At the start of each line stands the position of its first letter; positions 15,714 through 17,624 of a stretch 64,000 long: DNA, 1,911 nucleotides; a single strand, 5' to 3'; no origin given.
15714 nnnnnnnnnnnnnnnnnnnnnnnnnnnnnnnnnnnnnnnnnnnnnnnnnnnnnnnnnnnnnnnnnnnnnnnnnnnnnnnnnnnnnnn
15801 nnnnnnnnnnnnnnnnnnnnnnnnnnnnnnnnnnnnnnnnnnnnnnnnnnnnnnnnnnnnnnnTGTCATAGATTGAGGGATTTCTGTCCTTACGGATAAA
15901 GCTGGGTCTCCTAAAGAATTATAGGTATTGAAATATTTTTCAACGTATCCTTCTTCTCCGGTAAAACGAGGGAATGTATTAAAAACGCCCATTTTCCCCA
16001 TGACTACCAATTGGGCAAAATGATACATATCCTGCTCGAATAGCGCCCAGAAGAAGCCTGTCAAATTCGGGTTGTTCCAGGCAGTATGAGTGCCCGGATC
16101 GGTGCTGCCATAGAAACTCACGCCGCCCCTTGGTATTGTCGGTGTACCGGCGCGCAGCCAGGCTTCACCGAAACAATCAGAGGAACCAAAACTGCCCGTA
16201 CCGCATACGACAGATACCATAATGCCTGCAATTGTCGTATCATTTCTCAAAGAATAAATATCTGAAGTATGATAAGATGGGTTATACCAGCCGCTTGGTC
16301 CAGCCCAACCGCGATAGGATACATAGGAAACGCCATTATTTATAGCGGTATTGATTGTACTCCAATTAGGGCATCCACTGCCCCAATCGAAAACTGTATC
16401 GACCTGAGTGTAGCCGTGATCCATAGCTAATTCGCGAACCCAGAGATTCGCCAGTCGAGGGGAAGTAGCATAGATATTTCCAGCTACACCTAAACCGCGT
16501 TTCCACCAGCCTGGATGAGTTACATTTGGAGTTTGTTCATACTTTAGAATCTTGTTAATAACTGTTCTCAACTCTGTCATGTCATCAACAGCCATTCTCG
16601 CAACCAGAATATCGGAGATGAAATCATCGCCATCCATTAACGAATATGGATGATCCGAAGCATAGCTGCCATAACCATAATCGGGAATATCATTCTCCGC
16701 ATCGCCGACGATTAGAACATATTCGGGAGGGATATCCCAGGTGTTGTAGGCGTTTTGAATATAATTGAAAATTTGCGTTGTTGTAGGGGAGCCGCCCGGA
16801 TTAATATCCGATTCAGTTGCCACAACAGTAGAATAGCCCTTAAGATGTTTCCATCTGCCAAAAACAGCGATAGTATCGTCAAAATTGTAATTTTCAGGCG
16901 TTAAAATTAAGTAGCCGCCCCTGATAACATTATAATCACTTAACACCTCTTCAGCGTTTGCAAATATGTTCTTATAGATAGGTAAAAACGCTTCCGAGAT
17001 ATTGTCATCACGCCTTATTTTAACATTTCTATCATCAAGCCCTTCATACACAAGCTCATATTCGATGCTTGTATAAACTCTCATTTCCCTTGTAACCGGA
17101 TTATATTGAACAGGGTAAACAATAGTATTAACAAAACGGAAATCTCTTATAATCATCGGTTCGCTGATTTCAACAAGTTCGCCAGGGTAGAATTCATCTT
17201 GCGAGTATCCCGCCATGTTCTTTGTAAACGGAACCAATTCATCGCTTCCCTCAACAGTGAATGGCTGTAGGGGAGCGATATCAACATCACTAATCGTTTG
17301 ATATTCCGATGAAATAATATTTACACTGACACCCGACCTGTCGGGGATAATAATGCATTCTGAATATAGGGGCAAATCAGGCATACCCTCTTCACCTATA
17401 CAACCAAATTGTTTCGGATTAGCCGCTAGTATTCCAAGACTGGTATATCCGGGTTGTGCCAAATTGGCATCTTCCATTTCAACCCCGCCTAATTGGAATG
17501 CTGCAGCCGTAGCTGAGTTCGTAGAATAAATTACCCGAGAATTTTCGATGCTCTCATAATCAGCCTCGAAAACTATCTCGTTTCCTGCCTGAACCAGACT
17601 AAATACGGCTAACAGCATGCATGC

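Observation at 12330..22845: Tandem giant paralogs with a gingipain-like C25 domain in which the expected catalytic His is replaced by Trp (possible pseudopeptidase or adhesin)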

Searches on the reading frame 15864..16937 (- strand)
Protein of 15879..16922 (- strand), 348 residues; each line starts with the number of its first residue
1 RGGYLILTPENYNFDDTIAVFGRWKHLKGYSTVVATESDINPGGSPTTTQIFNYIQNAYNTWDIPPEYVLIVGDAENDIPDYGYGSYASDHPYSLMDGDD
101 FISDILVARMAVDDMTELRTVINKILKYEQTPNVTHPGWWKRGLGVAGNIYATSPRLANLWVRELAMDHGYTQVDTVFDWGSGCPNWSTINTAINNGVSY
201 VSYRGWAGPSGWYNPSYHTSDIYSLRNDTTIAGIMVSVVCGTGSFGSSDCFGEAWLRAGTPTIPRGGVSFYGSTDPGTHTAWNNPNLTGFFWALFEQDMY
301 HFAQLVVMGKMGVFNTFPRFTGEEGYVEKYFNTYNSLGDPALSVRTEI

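Call 20: search_protein_representatives(protein=window:15879-16922:-)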
Query: 348 residues. Proteins with E-value up to 0.001 (for the whole library): 6913; up to 1e-10: 3907; up to 1e-30: 649. The best 150 are listed.
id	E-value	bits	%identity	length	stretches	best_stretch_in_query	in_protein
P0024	7.6e-158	542.1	66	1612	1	1-348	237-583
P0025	7.3e-157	538.8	65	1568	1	1-348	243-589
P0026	2.6e-118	411.9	56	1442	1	1-344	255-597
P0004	1.1e-116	406.5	54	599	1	1-346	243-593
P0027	1.5e-113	396.3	52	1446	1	1-348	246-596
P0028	5.2e-113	394.5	51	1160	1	1-347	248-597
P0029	1.0e-102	360.6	50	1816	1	1-348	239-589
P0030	7.1e-102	357.9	51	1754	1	1-346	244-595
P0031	3.0e-98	345.9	51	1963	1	2-348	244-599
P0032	2.7e-96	339.5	49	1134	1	2-347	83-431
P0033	2.9e-96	339.4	49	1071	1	2-344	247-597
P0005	1.5e-94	333.8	46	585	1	1-342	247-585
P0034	6.8e-87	308.5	45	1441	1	1-346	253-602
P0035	1.0e-85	304.7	46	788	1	2-347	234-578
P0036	1.3e-85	304.3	50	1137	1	54-348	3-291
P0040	1.0e-79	284.9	45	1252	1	1-347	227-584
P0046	7.7e-73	262.3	41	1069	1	2-346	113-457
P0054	1.3e-68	248.4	44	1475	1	18-343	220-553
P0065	1.5e-64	235.0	41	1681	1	2-344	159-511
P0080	1.6e-61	225.1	39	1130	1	1-347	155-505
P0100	1.3e-58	215.4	39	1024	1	1-348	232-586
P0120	9.1e-55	202.8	39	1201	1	2-344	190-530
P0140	8.1e-53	196.4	39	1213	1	1-347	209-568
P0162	2.9e-51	191.3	35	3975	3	4-346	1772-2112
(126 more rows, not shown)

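Call 31: list_cluster_members(proteins=[P0035, P0040, P0046, P0054, P0065, P0080, P0100, P0120, P0140, P0162])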
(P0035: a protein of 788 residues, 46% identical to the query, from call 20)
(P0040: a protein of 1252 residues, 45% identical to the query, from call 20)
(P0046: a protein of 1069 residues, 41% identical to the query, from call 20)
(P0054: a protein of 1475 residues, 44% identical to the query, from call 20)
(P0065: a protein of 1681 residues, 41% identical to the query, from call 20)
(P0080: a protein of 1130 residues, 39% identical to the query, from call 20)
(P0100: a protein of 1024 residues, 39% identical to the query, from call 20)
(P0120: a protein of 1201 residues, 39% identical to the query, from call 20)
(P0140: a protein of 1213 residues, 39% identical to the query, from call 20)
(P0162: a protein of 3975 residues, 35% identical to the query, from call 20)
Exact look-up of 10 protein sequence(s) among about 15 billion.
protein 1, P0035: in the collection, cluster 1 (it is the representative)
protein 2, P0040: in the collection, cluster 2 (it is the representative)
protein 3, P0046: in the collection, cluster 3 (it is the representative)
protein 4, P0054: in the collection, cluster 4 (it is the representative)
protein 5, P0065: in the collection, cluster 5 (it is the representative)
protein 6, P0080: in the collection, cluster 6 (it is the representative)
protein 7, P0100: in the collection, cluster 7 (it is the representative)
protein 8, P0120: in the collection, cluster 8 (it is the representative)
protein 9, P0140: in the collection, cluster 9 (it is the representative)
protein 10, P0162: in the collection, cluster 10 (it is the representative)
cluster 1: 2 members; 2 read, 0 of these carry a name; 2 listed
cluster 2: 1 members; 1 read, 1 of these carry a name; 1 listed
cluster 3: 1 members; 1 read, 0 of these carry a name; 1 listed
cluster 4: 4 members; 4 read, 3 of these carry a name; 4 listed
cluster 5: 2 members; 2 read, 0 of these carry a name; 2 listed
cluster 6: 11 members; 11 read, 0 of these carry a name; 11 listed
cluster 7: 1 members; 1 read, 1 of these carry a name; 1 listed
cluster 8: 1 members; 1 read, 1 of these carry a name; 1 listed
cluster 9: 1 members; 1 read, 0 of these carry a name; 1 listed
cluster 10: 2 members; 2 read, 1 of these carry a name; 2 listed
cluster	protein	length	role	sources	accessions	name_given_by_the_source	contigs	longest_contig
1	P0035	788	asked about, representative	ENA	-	-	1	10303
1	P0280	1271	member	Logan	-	-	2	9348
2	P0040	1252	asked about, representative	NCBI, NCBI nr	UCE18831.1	MAG: T9SS type A sorting domain-containing protein [Gemmatimonadota bacterium]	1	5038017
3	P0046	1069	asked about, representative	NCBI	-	-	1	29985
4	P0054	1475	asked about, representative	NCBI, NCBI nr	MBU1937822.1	hypothetical protein KKG05_10530, partial [bacterium] | hypothetical protein [bacterium]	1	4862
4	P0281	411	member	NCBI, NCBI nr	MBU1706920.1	hypothetical protein KKB28_03285, partial [bacterium] | hypothetical protein [bacterium]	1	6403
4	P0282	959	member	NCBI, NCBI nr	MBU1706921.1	hypothetical protein KKB28_03290 [bacterium] | hypothetical protein [bacterium]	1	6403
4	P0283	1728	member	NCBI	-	-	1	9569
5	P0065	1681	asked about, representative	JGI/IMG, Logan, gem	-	-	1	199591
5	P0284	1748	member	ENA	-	-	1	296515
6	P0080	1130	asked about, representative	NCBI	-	-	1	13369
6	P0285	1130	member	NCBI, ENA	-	-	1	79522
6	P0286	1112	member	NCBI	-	-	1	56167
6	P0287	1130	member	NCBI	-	-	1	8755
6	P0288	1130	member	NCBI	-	-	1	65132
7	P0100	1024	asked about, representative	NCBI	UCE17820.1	MAG: hypothetical protein JSV84_13215, partial [Gemmatimonadota bacterium]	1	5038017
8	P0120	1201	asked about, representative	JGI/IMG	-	hypothetical protein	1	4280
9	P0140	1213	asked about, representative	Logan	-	-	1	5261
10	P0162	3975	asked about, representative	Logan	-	-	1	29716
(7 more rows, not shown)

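Call 40: find_related_loci(query=A3, collection=genome_contigs, flank=10000)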
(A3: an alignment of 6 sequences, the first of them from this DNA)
Query A3 (358 aa) in genome_contigs; peptide patterns used: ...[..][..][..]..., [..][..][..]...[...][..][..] (x = any residue, [..] = any of these).
414 stretches matched a pattern; 373 encode a relative of the query (tblastn E <= 1e-3); the best 80 are kept; 80 distinct loci.
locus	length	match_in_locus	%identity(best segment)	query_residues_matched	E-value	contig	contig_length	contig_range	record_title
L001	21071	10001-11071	68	1-358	5e-170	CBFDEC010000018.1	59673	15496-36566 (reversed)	MAG TPA_asm: uncultured bacterium isolate SRR26215678_metabat2_26 genome assembly, contig: ERZ25073496.257, whole genome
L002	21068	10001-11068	64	1-357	3e-160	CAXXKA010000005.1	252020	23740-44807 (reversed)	MAG: uncultured candidate division Zixibacteria bacterium isolate 057be676-9b3e-4ab3-9904-799d5201c552 genome assembly,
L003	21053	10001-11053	54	6-357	6e-122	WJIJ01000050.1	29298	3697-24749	MAG: Candidatus Zixiibacteriota bacterium isolate Bin_366 k141_565172, whole genome shotgun sequence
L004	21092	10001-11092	42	6-358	3e-88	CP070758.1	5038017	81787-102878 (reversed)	MAG: Gemmatimonadota bacterium isolate bin29 chromosome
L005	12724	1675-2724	42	6-357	6e-86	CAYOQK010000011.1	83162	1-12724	MAG TPA_asm: uncultured bacterium isolate binchicken_co219_10 genome assembly, contig: k141_643731, whole genome shotgun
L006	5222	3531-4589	42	4-358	3e-84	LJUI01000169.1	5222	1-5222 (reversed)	MAG: candidate division TA06 bacterium SM23_40 WORSMTZ_55976, whole genome shotgun sequence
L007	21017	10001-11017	43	8-357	2e-80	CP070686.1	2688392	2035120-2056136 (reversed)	MAG: candidate division WOR-3 bacterium isolate bin65 chromosome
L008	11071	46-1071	41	23-358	2e-80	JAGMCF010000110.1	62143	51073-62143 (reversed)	MAG: Candidatus Cloacimonadota bacterium isolate RS_16_45 ZL425.bin.45.fa_110, whole genome shotgun sequence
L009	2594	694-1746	40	7-357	1e-81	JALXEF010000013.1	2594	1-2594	MAG: candidate division WOR-3 bacterium isolate T2_metabat2_scaf2bin.364 T2_NODE_118800_length_2594_cov_2.366437, whole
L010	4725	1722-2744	43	8-357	8e-80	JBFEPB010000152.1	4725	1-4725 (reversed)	MAG: bacterium isolate Mix_mud04.2021.02.61 k141_1573429_length_4725_cov_5.0000, whole genome shotgun sequence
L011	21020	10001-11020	42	8-357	1e-78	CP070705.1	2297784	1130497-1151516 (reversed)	MAG: candidate division WOR-3 bacterium isolate bin53 chromosome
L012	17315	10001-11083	42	3-358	2e-78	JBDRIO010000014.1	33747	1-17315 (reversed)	MAG: Candidatus Eisenbacteria bacterium isolate MEGAHIT-group-1.590 k141_11698828, whole genome shotgun sequence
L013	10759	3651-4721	42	4-357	2e-78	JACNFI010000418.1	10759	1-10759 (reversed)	MAG: Candidatus Cloacimonadota bacterium isolate NIOZ-UU1 NIOZ-UU_NODE_7667_length_10759_cov_8.85417, whole genome shotg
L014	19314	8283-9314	40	15-357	1e-78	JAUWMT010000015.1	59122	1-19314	MAG: Candidatus Cloacimonadota bacterium isolate CSMAG_2405 CSMAG_2405_k141_41401_length_59122_cov_16.1725, whole genome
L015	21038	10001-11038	42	8-357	2e-78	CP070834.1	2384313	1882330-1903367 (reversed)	MAG: candidate division WOR-3 bacterium isolate bin1061 chromosome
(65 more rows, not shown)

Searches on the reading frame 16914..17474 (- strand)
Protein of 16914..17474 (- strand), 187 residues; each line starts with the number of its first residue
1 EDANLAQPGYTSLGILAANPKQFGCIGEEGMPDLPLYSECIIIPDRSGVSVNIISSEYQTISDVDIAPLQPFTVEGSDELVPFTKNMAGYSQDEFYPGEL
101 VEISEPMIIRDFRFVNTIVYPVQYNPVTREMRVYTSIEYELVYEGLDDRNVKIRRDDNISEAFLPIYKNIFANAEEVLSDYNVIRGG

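Call 56: search_solved_structures(query=A4, max_evalue=0.01, show_alignments=3)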
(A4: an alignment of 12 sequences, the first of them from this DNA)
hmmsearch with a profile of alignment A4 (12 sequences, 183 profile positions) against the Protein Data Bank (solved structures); distinct sequences matched with E-value up to 0.01: 2.
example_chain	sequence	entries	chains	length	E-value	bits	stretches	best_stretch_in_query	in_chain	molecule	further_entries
4ief_A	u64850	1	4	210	2.5e-33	118.6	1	23-173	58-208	Gingipain R2 Pro-Domain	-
5mun_A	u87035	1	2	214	5.7e-21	78.3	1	22-168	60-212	Lys-gingipain W83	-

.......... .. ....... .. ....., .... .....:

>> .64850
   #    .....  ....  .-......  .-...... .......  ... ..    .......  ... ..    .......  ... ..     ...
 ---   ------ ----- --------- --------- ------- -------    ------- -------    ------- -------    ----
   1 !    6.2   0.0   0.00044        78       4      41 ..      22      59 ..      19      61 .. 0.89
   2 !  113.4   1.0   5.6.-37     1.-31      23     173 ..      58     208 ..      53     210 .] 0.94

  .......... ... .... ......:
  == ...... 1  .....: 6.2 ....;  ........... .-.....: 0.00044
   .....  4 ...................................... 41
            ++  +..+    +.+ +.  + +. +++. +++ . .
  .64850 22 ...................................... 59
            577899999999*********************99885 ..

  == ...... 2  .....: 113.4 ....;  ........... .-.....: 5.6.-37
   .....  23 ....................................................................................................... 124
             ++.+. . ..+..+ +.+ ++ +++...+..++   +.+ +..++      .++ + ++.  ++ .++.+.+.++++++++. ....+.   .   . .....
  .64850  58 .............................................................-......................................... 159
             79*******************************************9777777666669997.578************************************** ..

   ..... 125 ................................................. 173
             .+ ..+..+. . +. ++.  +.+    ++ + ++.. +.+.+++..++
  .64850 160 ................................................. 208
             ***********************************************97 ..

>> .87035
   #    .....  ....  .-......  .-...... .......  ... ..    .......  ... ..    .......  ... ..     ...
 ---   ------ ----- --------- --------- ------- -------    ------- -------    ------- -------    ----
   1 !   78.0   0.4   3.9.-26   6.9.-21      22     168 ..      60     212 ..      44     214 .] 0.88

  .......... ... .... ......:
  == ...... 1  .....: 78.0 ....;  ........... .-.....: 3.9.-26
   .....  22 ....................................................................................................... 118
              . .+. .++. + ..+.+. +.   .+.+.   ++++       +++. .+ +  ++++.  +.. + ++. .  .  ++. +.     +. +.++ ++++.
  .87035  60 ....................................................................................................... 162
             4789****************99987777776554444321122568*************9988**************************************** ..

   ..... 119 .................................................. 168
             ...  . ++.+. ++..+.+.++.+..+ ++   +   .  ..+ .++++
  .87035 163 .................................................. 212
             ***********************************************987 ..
